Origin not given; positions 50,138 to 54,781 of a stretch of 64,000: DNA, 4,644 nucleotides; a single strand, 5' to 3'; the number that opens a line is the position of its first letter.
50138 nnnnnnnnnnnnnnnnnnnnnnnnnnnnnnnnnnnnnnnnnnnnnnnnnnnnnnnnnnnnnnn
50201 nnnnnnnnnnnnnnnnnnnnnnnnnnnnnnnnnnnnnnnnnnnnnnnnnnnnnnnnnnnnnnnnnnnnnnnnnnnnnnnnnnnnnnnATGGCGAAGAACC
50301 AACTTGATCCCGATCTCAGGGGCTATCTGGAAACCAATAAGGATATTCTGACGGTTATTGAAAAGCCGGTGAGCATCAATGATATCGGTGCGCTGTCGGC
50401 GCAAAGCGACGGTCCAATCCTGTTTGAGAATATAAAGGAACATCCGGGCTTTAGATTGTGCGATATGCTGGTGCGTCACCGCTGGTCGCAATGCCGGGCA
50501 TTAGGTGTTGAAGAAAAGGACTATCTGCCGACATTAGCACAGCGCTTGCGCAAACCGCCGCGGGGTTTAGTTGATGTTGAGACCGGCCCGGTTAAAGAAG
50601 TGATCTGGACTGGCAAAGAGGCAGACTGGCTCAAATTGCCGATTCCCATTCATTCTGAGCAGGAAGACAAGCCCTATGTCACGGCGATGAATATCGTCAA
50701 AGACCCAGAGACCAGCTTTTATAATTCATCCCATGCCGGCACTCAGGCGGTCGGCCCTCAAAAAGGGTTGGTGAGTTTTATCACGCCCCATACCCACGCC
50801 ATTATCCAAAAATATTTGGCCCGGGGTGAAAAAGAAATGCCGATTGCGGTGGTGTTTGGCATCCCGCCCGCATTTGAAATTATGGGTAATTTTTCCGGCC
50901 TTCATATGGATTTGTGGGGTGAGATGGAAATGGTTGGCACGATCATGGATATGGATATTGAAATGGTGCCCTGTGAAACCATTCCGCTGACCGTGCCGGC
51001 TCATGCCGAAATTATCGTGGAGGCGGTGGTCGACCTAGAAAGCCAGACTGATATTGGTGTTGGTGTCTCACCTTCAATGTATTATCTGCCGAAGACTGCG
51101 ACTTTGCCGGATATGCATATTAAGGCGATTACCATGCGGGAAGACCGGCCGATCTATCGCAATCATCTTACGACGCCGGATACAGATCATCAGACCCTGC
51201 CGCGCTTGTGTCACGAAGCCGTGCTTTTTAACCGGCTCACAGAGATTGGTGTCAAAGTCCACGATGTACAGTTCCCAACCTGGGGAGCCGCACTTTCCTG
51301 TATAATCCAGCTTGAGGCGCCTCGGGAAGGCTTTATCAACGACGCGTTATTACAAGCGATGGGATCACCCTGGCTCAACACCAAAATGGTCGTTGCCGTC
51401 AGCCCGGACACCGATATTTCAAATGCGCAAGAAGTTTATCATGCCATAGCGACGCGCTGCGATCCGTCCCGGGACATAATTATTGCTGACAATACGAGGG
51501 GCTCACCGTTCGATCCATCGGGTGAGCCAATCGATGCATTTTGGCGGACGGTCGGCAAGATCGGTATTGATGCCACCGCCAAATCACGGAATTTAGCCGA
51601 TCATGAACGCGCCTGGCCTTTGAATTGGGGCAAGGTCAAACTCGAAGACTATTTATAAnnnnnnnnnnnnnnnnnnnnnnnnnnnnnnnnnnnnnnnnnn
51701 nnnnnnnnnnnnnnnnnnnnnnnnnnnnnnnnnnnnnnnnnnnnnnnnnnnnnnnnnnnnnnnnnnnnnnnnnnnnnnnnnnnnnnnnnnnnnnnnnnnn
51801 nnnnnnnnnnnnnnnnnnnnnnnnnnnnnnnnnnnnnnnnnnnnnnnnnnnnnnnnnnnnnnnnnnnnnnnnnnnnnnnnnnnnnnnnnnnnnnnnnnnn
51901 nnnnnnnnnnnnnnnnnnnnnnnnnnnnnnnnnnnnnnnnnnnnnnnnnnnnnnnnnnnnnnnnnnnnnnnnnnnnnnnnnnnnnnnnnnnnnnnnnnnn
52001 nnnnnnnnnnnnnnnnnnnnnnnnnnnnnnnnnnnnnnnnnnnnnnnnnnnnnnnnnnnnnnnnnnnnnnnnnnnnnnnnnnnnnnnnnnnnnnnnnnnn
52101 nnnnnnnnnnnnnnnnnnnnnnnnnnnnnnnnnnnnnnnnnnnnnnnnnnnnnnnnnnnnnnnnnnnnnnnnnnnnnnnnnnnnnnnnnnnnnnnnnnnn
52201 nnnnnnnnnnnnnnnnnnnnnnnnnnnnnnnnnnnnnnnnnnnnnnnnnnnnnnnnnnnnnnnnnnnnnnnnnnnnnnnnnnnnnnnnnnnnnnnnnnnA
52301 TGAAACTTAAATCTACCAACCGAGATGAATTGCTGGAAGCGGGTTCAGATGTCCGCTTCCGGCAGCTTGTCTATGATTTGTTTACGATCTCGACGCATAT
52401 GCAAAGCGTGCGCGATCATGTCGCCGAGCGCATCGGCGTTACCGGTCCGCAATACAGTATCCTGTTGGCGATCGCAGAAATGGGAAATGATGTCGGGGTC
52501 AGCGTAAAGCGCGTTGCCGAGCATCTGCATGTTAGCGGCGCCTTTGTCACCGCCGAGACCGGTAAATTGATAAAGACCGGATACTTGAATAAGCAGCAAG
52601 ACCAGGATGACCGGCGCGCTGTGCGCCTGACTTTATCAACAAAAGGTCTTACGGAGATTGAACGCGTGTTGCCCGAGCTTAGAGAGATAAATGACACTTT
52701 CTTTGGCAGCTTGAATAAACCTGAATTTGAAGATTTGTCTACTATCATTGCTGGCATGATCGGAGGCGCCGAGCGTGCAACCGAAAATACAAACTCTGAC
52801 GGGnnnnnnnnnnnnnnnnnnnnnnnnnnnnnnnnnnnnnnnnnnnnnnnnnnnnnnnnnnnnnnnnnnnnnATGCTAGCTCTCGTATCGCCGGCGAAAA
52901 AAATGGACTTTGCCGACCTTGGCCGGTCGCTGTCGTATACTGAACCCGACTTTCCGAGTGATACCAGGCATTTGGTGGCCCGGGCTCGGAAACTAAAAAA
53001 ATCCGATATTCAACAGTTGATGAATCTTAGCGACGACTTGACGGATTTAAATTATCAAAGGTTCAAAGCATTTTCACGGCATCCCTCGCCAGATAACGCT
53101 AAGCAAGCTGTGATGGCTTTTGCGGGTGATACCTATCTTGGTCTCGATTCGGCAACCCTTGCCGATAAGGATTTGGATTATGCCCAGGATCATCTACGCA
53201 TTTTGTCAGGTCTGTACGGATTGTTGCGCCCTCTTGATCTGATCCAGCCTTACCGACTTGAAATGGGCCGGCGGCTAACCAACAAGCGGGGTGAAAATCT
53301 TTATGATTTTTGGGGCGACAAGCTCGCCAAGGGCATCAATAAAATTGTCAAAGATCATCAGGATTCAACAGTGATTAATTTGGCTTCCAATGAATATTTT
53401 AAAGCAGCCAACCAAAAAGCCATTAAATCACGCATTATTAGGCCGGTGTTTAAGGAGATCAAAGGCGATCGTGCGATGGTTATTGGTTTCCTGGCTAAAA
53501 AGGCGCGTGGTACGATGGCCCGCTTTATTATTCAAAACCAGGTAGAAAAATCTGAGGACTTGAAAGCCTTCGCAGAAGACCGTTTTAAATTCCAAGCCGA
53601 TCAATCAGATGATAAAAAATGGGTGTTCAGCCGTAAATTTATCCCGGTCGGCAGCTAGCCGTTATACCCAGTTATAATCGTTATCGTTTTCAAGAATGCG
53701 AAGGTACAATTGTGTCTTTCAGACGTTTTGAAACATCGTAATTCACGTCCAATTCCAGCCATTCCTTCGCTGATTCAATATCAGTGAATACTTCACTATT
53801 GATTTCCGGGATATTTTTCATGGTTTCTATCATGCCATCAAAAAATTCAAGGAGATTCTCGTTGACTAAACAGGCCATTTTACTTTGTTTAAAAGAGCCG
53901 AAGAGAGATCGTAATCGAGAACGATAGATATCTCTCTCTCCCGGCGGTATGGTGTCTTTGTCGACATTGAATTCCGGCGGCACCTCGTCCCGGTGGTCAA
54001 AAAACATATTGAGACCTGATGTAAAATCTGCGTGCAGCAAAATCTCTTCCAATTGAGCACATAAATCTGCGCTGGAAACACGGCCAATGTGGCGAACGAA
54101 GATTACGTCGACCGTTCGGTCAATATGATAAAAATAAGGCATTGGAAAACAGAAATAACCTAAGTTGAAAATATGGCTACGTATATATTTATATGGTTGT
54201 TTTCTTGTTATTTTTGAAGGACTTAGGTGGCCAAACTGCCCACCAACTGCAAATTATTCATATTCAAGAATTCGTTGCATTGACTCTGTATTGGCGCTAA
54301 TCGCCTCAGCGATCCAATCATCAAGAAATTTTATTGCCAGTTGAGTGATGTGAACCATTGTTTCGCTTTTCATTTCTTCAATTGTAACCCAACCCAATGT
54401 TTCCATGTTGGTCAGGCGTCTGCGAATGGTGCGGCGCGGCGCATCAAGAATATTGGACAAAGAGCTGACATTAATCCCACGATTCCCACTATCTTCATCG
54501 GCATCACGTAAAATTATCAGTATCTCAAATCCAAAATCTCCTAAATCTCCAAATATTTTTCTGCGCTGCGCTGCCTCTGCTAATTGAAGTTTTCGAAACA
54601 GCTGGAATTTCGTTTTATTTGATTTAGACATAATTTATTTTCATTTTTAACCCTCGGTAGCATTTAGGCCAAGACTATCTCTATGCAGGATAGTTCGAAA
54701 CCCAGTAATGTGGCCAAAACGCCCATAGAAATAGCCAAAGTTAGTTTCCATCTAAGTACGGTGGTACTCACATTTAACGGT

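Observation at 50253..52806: UbiD-2 - selenoprotein AhpD-like - MarR operon behind a perfect 19-bp palindrome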

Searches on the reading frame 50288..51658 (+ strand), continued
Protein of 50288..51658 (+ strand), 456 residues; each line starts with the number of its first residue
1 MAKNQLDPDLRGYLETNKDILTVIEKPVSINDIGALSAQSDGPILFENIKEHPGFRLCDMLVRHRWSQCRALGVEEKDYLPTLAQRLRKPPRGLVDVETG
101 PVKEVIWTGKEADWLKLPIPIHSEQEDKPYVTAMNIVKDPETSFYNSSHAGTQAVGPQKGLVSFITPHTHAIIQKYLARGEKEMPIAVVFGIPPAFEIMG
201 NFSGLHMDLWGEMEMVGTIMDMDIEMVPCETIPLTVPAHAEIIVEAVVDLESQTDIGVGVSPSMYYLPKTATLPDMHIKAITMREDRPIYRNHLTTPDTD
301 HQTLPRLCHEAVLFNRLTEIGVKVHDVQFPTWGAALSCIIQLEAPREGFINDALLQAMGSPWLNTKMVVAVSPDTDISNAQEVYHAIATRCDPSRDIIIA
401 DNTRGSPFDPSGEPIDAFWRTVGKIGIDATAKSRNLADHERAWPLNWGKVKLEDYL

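Call 86: find_encoding_contigs(protein=P0244, flank=5000, max_places=4)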
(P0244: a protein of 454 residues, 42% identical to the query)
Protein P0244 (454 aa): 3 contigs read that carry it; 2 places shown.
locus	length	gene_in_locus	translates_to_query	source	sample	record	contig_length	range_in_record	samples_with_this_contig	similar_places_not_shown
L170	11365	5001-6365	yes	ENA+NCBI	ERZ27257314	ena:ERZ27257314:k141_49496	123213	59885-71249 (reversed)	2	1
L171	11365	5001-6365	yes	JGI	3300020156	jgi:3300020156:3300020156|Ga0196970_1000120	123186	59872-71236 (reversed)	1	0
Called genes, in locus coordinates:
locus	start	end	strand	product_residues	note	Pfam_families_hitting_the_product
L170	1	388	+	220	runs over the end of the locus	PF00027:cNMP_binding, PF13545:HTH_Crp_2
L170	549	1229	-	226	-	PF00027:cNMP_binding, PF13545:HTH_Crp_2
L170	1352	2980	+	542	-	PF01266:DAO (weak), PF01946:Thi4 (weak), PF13450:NAD_binding_8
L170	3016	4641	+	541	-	PF00890:FAD_binding_2 (faint), PF01266:DAO, PF01494:FAD_binding_3 (weak), PF01593:Amino_oxidase, PF01946:Thi4, PF03486:HI0933_like (faint), PF07992:Pyr_redox_2 (faint), PF13450:NAD_binding_8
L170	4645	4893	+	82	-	-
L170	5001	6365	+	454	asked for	PF01977:UbiD, PF20696:UbiD_C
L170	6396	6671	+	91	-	PF02597:ThiS (weak)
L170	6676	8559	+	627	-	PF02730:AFOR_N, PF01314:AFOR_C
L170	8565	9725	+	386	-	PF00465:Fe-ADH, PF13685:Fe-ADH_2, PF25137:ADH_Fe_C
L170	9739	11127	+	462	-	PF13433:Peripla_BP_5, PF13458:Peripla_BP_6, PF01094:ANF_receptor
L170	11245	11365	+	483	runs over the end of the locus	PF20695:UbiD_N, PF01977:UbiD, PF20696:UbiD_C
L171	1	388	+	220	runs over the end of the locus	PF00027:cNMP_binding, PF13545:HTH_Crp_2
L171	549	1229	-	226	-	PF00027:cNMP_binding, PF13545:HTH_Crp_2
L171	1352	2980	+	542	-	PF01266:DAO (weak), PF01946:Thi4 (weak), PF13450:NAD_binding_8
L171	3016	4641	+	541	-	PF00890:FAD_binding_2 (faint), PF01266:DAO, PF01494:FAD_binding_3 (weak), PF01593:Amino_oxidase, PF01946:Thi4, PF03486:HI0933_like (faint), PF07992:Pyr_redox_2 (faint), PF13450:NAD_binding_8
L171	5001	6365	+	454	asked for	PF01977:UbiD, PF20696:UbiD_C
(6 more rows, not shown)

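Call 87: find_encoding_contigs(protein=P0250, flank=4000, max_places=3)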
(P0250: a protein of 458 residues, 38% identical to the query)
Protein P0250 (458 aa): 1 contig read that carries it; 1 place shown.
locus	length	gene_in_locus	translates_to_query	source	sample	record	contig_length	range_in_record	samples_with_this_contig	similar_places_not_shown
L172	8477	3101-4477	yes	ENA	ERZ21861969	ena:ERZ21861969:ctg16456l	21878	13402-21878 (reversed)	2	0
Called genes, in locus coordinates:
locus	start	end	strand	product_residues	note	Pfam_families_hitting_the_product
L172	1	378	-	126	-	?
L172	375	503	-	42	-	-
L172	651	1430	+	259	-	PF01261:AP_endonuc_2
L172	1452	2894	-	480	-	PF01425:Amidase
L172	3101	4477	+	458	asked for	PF01977:UbiD, PF20696:UbiD_C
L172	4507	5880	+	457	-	PF01979:Amidohydro_1, PF07969:Amidohydro_3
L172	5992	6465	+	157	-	-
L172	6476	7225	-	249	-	-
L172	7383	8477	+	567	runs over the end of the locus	PF00753:Lactamase_B, PF14863:Alkyl_sulf_dimr, PF14864:Alkyl_sulf_C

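Call 88: find_encoding_contigs(protein=P0251, flank=4000, max_places=3)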
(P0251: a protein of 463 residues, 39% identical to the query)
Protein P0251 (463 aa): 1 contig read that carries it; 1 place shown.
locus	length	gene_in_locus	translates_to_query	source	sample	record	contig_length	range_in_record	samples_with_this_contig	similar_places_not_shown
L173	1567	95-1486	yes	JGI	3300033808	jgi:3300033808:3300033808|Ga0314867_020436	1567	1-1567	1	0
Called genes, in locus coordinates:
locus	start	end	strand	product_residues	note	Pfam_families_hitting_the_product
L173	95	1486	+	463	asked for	PF01977:UbiD, PF20696:UbiD_C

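Call 89: predict_structure(alignment_id=A5)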
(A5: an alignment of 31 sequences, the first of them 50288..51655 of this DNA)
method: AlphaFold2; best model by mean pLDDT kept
length: 456 residues; sequences in the alignment: 31
mean_pLDDT: 76.7   pTM: 0.78
mean pLDDT of the five models: 76.7, 75.4, 74.8, 70.8, 67.2
residues with pLDDT >= 90: 98; 70-90: 232; 50-70: 70; < 50: 56
segments of 3 or more residues with pLDDT < 50: 1-4, 202-207, 259-270, 294-298, 300-303, 408-415, 438-445, 450-452, 454-456
pLDDT, mean of each block of 10 residues (from residue 1): 60 87 90 77 86 85 78 87 84 89 94 89 72 85 80 87 67 85 93 73 49 81 92 95 93 67 42 84 92 54 60 85 87 67 82 82 72 87 83 81 57 47 83 55 46 44
secondary structure, 60 per line:
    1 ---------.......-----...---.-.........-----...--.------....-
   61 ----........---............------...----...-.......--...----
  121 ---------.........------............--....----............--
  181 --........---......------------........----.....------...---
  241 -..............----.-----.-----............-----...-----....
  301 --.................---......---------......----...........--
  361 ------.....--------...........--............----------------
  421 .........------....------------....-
elements in order: H10-16 E22-24 H30-38 E44-46 E56-59 H65-72 H76-87 E94-96 E105-108 E130-138 E145-156 E159-162 H167-178 E183-190 H194-199 H212-219 E224-228 E235-237 E242-255 E272-283 E289-291 H297-300 H303-319 E323-328 E338-343 H348-358 E367-371 H380-390 H393-396 E397-404 E421-429 H436-439 H452-455

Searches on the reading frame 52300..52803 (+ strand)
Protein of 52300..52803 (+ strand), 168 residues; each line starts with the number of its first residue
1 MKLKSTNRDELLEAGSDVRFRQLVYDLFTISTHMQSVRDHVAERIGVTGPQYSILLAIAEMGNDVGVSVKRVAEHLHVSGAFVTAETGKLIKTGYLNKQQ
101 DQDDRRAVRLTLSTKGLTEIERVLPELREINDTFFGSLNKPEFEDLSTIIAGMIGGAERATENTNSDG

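Call 7: search_protein_families(library=pfam, proteins=[window:52300-52803:+], max_evalue=0.01)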
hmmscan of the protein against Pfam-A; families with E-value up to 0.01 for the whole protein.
window:52300-52803:+ (168 aa): 5 families
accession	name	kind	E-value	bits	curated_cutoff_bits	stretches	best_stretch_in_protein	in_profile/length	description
PF12802.13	MarR_2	-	6.7e-11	42.6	27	1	46-107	2-61/61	MarR family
PF01047.28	MarR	-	2.2e-07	31.1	24.6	1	48-108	2-59/59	MarR family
PF22381.2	Staph_reg_Sar_Rot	-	5.4e-06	26.9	27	1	43-121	8-83/85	Transcriptional regulator SarA/Rot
PF13463.12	HTH_27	-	5.2e-05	23.9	22.2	1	48-116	2-68/68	Winged helix DNA-binding domain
PF01325.25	Fe_dep_repress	-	0.00056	20.5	26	1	66-101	22-57/60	Iron dependent repressor, N-terminal DNA binding domain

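Call 8: search_protein_families(library=ncbifam, proteins=[window:52300-52803:+], max_evalue=0.01)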
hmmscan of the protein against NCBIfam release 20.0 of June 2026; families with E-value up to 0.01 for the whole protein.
window:52300-52803:+ (168 aa): 11 families
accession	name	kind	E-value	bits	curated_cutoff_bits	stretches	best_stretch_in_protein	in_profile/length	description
NF045593.1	bilirub_TF_BilQ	equivalog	9.9e-09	35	125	1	54-150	32-128/135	bilirubin utilization transcriptional regulator BilQ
TIGR01889.1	Staph_reg_Sar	paralog_domain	5.1e-08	33.2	62.6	1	26-130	2-107/109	staphylococcal accessory regulator family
NF050133.1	TransRegFabT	equivalog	4.7e-07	30.2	200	1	58-116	35-93/138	fatty acid biosynthesis transcriptional regulator FabT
NF047395.1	TransRegLtdR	equivalog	6.9e-07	29.1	250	1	76-127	75-125/166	transcriptional regulator LdtR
NF052638.1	TransRegOhrRVib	equivalog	1.2e-05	25.1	200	1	22-118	10-103/141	transcriptional regulator OhrR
NF008122.0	PRK10870.1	equivalog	1.4e-05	24.9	157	1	72-153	77-158/176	transcriptional repressor MprA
TIGR02337.1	HpaR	equivalog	9.3e-05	22.3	121.2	1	33-153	13-129/130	homoprotocatechuate degradation operon regulator HpaR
NF053777.1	Saro0803TransReg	equivalog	0.00018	21.2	200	1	36-127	21-112/140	Saro_0803 family transcriptional regulator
NF038251.1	AdcR_fam_Zn_TF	equivalog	0.00029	21.1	175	1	46-116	33-99/143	zinc-dependent MarR family transcriptional regulator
NF010349.0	PRK13777.1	equivalog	0.00077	18.9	153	1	67-137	61-132/190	HTH-type transcriptional regulator Hpr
NF038268.1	TF_SarA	equivalog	0.005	16.8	175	1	25-127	10-111/121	global transcriptional regulator SarA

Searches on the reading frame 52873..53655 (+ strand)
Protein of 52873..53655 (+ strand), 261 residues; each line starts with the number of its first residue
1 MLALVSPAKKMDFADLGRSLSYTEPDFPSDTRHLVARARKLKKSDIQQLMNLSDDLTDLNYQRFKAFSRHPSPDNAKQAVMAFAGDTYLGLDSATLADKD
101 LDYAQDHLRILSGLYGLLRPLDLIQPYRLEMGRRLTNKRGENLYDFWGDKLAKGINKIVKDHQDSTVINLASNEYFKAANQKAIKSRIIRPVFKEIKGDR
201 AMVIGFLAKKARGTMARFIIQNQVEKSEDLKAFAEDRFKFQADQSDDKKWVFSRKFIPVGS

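Call 7: search_protein_families(library=pfam, proteins=[window:52873-53655:+], max_evalue=0.01)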
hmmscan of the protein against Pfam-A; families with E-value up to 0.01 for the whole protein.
window:52873-53655:+ (261 aa): 2 families
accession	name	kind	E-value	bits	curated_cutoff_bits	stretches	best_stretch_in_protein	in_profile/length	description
PF03883.20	H2O2_YaaD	-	1.6e-82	277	29.6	1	1-243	1-235/236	Peroxide stress protein YaaA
PF21818.3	DUF6884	-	1.4e-08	35.4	30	1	104-180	36-107/135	Family of unknown function (DUF6884)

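Call 8: search_protein_families(library=ncbifam, proteins=[window:52873-53655:+], max_evalue=0.01)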
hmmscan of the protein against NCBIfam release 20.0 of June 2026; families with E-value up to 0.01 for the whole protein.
window:52873-53655:+ (261 aa): 8 families
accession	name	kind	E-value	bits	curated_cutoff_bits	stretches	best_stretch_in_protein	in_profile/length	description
NF002542.0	PRK02101.1-3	equivalog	2.4e-103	344.8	278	1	1-255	1-255/258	peroxide stress protein YaaA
NF002541.0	PRK02101.1-1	equivalog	6.7e-97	323.8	368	1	1-255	1-255/258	peroxide stress protein YaaA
NF002543.0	PRK02101.1-4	equivalog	2.9e-53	180.9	204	1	2-255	2-242/244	peroxide stress protein YaaA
NF002547.0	PRK02101.2-5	equivalog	4.5e-52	176.8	392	1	1-254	1-253/255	peroxide stress protein YaaA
NF002546.0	PRK02101.2-4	equivalog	4.1e-12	46.2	321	1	1-234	1-224/245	peroxide stress protein YaaA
NF002544.0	PRK02101.2-1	equivalog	2.8e-11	43.2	339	1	78-228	78-220/248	peroxide stress protein YaaA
NF002545.0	PRK02101.2-3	equivalog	5.9e-11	42.4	324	1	76-226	77-227/265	peroxide stress protein YaaA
NF002548.0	PRK02101.2-6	equivalog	6.6e-07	29.1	391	1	78-235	79-230/251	peroxide stress protein YaaA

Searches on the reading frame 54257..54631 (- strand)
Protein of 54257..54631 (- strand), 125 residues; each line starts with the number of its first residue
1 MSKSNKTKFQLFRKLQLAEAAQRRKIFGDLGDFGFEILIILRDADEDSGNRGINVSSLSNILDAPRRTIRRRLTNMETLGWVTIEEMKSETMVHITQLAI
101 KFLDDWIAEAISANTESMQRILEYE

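Call 7: search_protein_families(library=pfam, proteins=[window:54257-54631:-], max_evalue=0.01)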
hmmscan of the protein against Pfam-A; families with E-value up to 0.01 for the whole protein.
window:54257-54631:- (125 aa): 3 families
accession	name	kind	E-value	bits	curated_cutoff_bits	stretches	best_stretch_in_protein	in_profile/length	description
PF25213.1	HVO_A0261_N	-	0.0039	17.5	35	0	56-84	28-56/86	HVO_A0261 N-terminal domain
PF01978.25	TrmB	-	0.0071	16.6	25.6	0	53-89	23-59/68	Sugar-specific transcriptional regulator TrmB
PF09339.16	HTH_IclR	-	0.0094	16.1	22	0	34-83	5-49/52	IclR helix-turn-helix domain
